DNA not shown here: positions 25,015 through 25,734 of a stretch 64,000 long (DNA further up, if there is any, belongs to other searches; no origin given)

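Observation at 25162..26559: Secreted 4xSH3b-gamma-glutamylcyclotransferase fusion: candidate peptidoglycan-editing cyclotransferase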

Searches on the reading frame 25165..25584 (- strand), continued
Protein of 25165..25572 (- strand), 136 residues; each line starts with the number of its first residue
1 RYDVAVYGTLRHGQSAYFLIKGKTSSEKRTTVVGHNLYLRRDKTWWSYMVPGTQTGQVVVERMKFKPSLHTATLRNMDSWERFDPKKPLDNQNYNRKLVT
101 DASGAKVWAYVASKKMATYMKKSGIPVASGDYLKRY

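Call 54: list_cluster_members(proteins=[P0078, P0081, P0082, P0084, P0094, P0106, P0115, P0122, P0089, P0067])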
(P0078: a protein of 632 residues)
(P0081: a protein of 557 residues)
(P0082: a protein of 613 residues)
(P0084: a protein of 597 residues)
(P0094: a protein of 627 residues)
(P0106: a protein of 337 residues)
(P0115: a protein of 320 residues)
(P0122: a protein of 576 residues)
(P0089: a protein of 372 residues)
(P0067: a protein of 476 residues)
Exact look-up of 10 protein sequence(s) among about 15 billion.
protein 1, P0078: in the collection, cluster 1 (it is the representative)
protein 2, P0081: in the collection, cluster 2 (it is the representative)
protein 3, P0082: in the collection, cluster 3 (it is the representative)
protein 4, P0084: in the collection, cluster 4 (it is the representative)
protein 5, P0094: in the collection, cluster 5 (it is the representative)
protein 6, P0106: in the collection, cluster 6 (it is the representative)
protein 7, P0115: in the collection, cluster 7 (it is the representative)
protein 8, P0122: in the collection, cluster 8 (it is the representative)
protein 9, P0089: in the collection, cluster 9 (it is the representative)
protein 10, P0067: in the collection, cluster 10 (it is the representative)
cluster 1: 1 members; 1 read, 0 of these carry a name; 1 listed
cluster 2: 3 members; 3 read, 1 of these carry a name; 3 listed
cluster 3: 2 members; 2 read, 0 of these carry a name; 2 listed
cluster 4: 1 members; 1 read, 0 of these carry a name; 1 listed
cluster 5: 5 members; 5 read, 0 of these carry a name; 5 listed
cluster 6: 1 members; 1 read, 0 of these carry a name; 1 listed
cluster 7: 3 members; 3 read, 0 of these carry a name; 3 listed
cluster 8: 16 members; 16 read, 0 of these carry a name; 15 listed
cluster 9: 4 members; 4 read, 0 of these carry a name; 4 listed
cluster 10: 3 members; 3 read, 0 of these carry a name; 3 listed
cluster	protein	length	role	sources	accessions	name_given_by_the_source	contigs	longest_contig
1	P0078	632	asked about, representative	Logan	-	-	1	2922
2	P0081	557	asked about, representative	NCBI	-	-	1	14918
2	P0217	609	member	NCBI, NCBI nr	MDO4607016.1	MAG: FG-GAP-like repeat-containing protein [Bowdeniella nasicola] | FG-GAP-like repeat-containing protein [Bowdeniella nasicola]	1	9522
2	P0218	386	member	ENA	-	-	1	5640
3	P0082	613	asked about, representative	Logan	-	-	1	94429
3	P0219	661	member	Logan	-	-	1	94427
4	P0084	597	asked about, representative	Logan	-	-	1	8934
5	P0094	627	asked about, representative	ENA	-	-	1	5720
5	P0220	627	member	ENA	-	-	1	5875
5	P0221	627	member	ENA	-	-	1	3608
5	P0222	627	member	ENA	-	-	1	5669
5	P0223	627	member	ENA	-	-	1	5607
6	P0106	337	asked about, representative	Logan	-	-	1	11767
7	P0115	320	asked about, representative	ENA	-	-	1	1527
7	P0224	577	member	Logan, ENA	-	-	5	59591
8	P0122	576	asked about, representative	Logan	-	-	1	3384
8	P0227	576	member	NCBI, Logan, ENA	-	-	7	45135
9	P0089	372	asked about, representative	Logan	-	-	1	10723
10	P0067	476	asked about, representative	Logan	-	-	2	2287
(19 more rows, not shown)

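Call 66: find_encoding_contigs(protein=P0082, flank=6000, max_places=2)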
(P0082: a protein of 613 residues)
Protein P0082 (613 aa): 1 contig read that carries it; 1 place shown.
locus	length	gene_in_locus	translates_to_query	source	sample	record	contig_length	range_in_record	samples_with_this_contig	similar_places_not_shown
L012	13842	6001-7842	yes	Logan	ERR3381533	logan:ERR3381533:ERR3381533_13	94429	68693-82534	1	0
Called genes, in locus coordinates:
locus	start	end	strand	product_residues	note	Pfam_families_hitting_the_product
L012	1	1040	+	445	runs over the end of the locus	PF03448:MgtE_N, PF00571:CBS, PF01769:MgtE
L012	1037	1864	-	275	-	PF00535:Glycos_transf_2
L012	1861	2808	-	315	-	PF00535:Glycos_transf_2, PF13641:Glyco_tranf_2_3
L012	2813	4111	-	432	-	PF01210:NAD_Gly3P_dh_N (weak), PF03721:UDPG_MGDP_dh_N, PF03807:F420_oxidored (faint), PF00984:UDPG_MGDP_dh, PF03720:UDPG_MGDP_dh_C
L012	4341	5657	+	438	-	PF26766:Choice_anch_L, PF17803:Cadherin_4 (weak), PF17892:Cadherin_5, PF17963:Big_9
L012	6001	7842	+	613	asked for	PF04122:CW_binding_2, PF06094:GGACT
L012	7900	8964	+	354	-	PF02350:Epimerase_2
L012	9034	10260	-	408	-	PF13579:Glyco_trans_4_4, PF13439:Glyco_transf_4, PF00534:Glycos_transf_1, PF13692:Glyco_trans_1_4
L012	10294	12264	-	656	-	PF20176:DUF6541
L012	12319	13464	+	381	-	PF13439:Glyco_transf_4 (weak)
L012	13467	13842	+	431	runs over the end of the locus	PF01943:Polysacc_synt, PF13440:Polysacc_synt_3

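Call 67: find_encoding_contigs(protein=P0081, flank=5000, max_places=2)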
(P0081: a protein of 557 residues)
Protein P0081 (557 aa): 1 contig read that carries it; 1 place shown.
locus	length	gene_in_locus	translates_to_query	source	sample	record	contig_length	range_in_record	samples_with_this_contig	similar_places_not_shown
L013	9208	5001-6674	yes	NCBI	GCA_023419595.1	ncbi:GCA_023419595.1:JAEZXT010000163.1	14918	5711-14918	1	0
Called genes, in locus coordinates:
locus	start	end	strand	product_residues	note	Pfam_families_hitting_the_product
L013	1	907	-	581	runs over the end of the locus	PF00289:Biotin_carb_N, PF02222:ATP-grasp, PF02786:CPSase_L_D2, PF07478:Dala_Dala_lig_C (weak), PF02785:Biotin_carb_C, PF25984:BSH_YknX (faint), PF00364:Biotin_lipoyl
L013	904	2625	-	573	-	PF02682:CT_C_D, PF02626:CT_A_B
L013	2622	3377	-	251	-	PF03746:LamB_YcsF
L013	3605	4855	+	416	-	PF07690:MFS_1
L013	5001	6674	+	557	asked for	PF01839:FG-GAP (faint), PF13517:FG-GAP_3, PF06094:GGACT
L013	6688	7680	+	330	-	-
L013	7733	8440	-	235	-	PF03006:HlyIII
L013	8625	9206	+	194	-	?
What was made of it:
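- One locus (L013) has 5-oxoprolinase genes pxpA and pxpBC plus an MFS transporter next to the gene (call 67). In L013 the gene is flanked by pxpA, pxpBC (5-oxoprolinase) and an MFS transporter (call 67).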

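Call 68: find_encoding_contigs(protein=P0084, flank=5000, max_places=2)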
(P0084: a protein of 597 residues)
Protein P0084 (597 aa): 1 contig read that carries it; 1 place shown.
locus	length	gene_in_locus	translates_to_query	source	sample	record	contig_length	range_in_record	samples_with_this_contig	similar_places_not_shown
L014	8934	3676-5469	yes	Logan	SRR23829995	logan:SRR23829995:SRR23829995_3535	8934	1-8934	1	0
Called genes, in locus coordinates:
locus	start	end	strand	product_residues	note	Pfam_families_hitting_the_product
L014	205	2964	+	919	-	PF27503:Rv3811_N, PF01510:Amidase_2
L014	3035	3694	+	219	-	-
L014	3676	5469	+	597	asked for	PF06094:GGACT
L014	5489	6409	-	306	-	PF03816:LytR_cpsA_psr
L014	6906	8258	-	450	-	PF03816:LytR_cpsA_psr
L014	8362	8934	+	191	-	?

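Call 69: find_encoding_contigs(protein=P0106, flank=5000, max_places=2)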
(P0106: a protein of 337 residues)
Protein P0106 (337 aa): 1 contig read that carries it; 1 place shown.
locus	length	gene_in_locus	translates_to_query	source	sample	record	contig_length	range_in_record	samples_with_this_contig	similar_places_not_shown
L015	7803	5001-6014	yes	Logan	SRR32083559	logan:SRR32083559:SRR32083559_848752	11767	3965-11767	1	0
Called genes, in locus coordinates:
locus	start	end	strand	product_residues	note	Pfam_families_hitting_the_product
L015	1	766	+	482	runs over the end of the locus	PF13649:Methyltransf_25 (weak)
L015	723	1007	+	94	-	-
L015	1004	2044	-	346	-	PF01757:Acyl_transf_3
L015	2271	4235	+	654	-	PF08310:LGFP, PF02557:VanY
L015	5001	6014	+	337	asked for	PF08310:LGFP, PF06094:GGACT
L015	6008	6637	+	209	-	-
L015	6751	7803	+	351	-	?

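Call 74: list_cluster_members(proteins=[P0068, P0069, P0073, P0074, P0080, P0090, P0095, P0099, P0112, P0126])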
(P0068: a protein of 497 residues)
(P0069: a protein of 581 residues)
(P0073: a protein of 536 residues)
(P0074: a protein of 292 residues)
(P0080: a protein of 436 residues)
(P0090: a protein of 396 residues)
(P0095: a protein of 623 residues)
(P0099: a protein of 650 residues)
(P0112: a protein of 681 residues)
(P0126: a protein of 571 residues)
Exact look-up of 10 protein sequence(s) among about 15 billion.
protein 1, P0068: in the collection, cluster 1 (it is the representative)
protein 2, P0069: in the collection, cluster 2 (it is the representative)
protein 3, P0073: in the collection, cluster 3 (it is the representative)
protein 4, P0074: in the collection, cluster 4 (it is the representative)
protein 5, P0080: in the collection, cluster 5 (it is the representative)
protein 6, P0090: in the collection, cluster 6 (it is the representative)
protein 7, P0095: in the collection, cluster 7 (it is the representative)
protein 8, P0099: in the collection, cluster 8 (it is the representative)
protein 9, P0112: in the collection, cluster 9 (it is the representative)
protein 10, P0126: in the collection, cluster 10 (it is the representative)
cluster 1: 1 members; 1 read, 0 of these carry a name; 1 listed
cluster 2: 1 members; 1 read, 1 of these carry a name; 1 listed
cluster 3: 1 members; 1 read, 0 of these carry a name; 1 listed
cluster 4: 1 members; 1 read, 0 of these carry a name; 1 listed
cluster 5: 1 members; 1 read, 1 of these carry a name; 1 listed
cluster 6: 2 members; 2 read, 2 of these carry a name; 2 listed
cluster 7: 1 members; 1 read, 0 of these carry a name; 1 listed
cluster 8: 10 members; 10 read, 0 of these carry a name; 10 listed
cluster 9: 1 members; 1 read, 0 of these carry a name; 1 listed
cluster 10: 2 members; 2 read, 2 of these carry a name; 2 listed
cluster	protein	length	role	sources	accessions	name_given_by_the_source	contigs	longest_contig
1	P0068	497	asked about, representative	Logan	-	-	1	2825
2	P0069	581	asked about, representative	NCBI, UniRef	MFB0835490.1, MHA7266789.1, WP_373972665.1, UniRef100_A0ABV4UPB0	gamma-glutamylcyclotransferase [Arthrobacter halodurans] | Gamma-glutamylcyclotransferase n=1 Tax=Arthrobacter halodurans TaxID=516699 ...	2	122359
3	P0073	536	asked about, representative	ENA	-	-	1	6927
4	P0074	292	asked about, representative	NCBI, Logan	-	-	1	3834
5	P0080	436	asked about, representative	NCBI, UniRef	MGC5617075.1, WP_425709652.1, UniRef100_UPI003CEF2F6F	gamma-glutamylcyclotransferase family protein [Georgenia sp. Z1491] | gamma-glutamylcyclotransferase family protein n=1 Tax=Georgenia sp. Z1491 TaxID=3416707 ...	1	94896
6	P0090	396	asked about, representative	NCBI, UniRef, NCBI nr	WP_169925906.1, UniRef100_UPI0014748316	gamma-glutamylcyclotransferase family protein [Serinibacter salmoneus] | gamma-glutamylcyclotransferase family protein n=1 Tax=Serinibacter salmoneus TaxID=556530 ...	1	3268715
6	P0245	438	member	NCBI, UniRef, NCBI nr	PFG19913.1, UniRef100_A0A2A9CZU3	gamma-glutamylcyclotransferase (GGCT)/AIG2-like uncharacterized protein YtfP ... | Gamma-glutamylcyclotransferase (GGCT)/AIG2-like uncharacterized protein YtfP n=1 ...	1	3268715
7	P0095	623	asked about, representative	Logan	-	-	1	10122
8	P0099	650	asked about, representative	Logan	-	-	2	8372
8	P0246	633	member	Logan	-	-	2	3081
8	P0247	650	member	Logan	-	-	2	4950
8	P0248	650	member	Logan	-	-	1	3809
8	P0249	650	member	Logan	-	-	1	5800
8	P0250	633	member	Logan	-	-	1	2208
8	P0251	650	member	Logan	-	-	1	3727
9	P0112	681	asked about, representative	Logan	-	-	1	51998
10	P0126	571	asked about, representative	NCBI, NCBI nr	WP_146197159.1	gamma-glutamylcyclotransferase family protein [Serinibacter arcticus]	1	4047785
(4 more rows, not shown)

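Call 78: list_cluster_members(proteins=[P0077, P0091, P0093, P0097, P0101, P0102, P0103, P0107, P0117, P0123])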
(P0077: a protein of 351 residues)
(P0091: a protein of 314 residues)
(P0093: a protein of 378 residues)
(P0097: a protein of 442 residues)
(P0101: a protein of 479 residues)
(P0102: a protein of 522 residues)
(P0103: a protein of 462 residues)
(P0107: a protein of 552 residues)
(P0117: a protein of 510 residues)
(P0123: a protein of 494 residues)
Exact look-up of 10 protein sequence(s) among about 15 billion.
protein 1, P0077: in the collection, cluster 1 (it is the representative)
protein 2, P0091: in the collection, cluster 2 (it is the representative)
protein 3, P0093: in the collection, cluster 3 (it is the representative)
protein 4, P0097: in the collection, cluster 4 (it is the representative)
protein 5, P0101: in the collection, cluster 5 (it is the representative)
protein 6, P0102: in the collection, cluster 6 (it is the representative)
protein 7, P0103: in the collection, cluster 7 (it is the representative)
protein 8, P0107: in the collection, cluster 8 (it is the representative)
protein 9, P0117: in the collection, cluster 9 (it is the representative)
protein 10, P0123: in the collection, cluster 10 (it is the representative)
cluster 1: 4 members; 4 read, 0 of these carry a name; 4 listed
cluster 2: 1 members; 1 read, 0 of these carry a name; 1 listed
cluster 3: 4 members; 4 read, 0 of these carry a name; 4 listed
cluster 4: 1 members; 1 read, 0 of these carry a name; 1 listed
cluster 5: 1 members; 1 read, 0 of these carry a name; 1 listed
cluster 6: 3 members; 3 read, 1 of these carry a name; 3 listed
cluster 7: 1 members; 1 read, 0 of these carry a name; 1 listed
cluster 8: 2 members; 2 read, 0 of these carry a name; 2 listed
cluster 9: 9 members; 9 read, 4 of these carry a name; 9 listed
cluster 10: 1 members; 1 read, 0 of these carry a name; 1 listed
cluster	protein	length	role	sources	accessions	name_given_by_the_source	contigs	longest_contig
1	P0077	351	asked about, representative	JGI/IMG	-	-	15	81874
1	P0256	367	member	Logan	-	-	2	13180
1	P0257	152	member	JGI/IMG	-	-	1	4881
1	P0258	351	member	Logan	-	-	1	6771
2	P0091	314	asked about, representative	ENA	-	-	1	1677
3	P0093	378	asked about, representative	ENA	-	-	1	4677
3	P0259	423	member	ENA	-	-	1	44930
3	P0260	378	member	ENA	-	-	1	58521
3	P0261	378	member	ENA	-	-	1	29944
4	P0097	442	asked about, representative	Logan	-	-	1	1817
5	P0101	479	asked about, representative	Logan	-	-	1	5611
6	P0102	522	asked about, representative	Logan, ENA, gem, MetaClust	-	\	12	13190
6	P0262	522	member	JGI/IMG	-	-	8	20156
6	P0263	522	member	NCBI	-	-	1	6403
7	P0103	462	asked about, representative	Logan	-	-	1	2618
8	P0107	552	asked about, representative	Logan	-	-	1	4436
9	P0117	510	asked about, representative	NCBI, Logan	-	-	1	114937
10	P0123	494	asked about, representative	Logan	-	-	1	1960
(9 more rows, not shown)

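Call 81: search_dna_similar(query=window:25165-25572:-, collection=phages, mode=protein, max_evalue=0.001, max_rows=20)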
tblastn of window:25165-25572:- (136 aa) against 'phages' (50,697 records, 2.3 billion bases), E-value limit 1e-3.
No match.

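Call 82: search_dna_similar(query=window:25165-25572:-, collection=plasmids, mode=protein, max_evalue=0.001, max_rows=20)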
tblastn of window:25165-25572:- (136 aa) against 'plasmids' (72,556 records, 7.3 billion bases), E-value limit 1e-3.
No match.
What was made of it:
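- Tried and rejected: No match in PLSDB (call 82).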

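Call 83: find_encoding_contigs(protein=P0227, flank=4000, max_places=1)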
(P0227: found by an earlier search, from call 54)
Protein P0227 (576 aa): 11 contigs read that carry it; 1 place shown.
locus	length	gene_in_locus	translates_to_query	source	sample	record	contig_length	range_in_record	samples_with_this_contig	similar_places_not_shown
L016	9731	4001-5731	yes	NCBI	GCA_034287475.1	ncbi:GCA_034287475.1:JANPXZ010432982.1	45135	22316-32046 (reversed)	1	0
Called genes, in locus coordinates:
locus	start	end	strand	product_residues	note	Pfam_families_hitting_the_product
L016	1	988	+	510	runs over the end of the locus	PF13541:ChlI, PF01078:Mg_chelatase, PF00493:MCM (weak), PF13335:Mg_chelatase_C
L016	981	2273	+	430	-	PF02481:DNA_processg_A, PF18306:LDcluster4 (weak)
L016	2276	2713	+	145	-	-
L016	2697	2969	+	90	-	-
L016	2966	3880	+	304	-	PF02899:Phage_int_SAM_1, PF00589:Phage_integrase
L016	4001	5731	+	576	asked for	PF12799:LRR_4, PF13855:LRR_8, PF01473:Choline_bind_1 (weak), PF19127:Choline_bind_3, PF01473:Choline_bind_1 (weak), PF19127:Choline_bind_3, PF01473:Choline_bind_1 (weak), PF19127:Choline_bind_3, +3 more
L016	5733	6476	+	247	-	-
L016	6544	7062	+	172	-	PF00583:Acetyltransf_1 (weak), PF13673:Acetyltransf_10 (weak), PF08445:FR47 (weak), PF13508:Acetyltransf_7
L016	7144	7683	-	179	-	-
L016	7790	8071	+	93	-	PF12844:HTH_19 (faint), PF13560:HTH_31, PF01381:HTH_3 (weak), PF13443:HTH_26 (faint)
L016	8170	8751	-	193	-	PF01551:Peptidase_M23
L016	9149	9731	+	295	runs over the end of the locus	PF00318:Ribosomal_S2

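Call 84: find_encoding_contigs(protein=P0112, flank=4000, max_places=1)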
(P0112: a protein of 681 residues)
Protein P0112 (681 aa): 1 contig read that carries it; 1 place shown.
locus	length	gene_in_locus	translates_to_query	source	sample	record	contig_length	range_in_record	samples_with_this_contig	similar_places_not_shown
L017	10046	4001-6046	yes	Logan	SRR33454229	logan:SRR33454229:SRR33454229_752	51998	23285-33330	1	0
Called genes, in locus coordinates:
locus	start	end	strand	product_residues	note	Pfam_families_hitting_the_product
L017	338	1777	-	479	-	PF14821:Thr_synth_N, PF00291:PALP, PF24857:THR4_C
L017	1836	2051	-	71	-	-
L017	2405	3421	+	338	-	PF08240:ADH_N, PF16912:Glu_dehyd_C, PF00107:ADH_zinc_N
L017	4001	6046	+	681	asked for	PF06094:GGACT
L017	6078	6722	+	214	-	-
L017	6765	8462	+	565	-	PF00561:Abhydrolase_1, PF01764:Lipase_3 (faint), PF12146:Hydrolase_4, PF12697:Abhydrolase_6, PF20434:BD-FAE, PF07859:Abhydrolase_3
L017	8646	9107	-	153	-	-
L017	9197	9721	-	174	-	-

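Call 85: find_encoding_contigs(protein=P0260, flank=4000, max_places=1)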
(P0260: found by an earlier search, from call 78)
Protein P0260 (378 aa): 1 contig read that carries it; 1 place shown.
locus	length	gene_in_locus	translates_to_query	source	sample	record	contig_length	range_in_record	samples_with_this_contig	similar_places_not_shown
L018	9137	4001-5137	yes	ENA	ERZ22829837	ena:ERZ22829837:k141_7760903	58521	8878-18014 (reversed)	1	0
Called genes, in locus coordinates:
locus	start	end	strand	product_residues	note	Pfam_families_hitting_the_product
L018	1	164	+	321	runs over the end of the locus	PF01073:3Beta_HSD, PF01370:Epimerase, PF02719:Polysacc_synt_2 (faint), PF04321:RmlD_sub_bind, PF13460:NAD_binding_10, PF16363:GDP_Man_Dehyd, PF07993:NAD_binding_4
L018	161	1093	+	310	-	PF00535:Glycos_transf_2, PF13641:Glyco_tranf_2_3 (faint)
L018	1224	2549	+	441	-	PF03816:LytR_cpsA_psr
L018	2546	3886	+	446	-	PF03816:LytR_cpsA_psr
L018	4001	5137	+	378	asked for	PF06094:GGACT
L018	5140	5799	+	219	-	-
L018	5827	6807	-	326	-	PF01073:3Beta_HSD, PF01370:Epimerase, PF02719:Polysacc_synt_2, PF04321:RmlD_sub_bind, PF13460:NAD_binding_10, PF16363:GDP_Man_Dehyd, PF07993:NAD_binding_4 (weak)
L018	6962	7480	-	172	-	PF00731:AIRC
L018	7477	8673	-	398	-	PF22660:RS_preATP-grasp-like, PF02222:ATP-grasp, PF02786:CPSase_L_D2, PF17769:PurK_C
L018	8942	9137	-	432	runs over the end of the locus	PF18092:DraK_HK_N, PF00512:HisKA, PF02518:HATPase_c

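Call 86: find_encoding_contigs(protein=P0077, flank=4000, max_places=1)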
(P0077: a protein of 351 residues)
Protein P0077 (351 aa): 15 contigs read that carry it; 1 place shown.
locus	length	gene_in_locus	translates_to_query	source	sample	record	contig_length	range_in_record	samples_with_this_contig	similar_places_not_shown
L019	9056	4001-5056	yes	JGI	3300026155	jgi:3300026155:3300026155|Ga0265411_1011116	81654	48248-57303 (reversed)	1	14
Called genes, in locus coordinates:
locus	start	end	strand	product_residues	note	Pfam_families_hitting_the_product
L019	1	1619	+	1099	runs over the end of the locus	PF00395:SLH (faint), PF22352:K319L-like_PKD, PF24135:DUF7402, PF00754:F5_F8_type_C (weak), PF22352:K319L-like_PKD, PF18911:PKD_4, PF22352:K319L-like_PKD, PF08757:CotH, +1 more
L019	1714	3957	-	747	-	-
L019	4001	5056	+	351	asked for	PF00395:SLH, PF06094:GGACT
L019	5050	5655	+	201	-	-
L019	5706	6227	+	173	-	-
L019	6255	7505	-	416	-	PF04230:PS_pyruv_trans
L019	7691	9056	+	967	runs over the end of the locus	PF18885:DUF5648 (faint), PF19403:SpaA_2, PF01522:Polysacc_deac_1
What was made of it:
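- Neighbouring genes: LCP ligases, Amidase_2, LGFP-VanY, glycosyltransferases and CsaB-type pyruvyl transferase (calls 66, 68, 69, 85, 86). The contexts seen repeatedly are wall-biogenesis genes, not nutrient uptake (calls 66, 68, 69, 85, 86).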

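Call 101: find_related_loci(query=A1, collection=viral_contigs, flank=3000)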
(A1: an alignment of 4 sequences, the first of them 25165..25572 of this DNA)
Query A1 (136 aa) in viral_contigs; peptide patterns used: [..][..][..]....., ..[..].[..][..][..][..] (x = any residue, [..] = any of these).
27 stretches matched a pattern, but none encodes a relative of the query by tblastn (E <= 1e-3).
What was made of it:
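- No copies on plasmids or phages (calls 81, 82, 101).
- Tried and rejected: I rejected this. tblastn of the catalytic domain found nothing in 50,697 phage records (call 81), and an IMG/VR scan found nothing (call 101).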
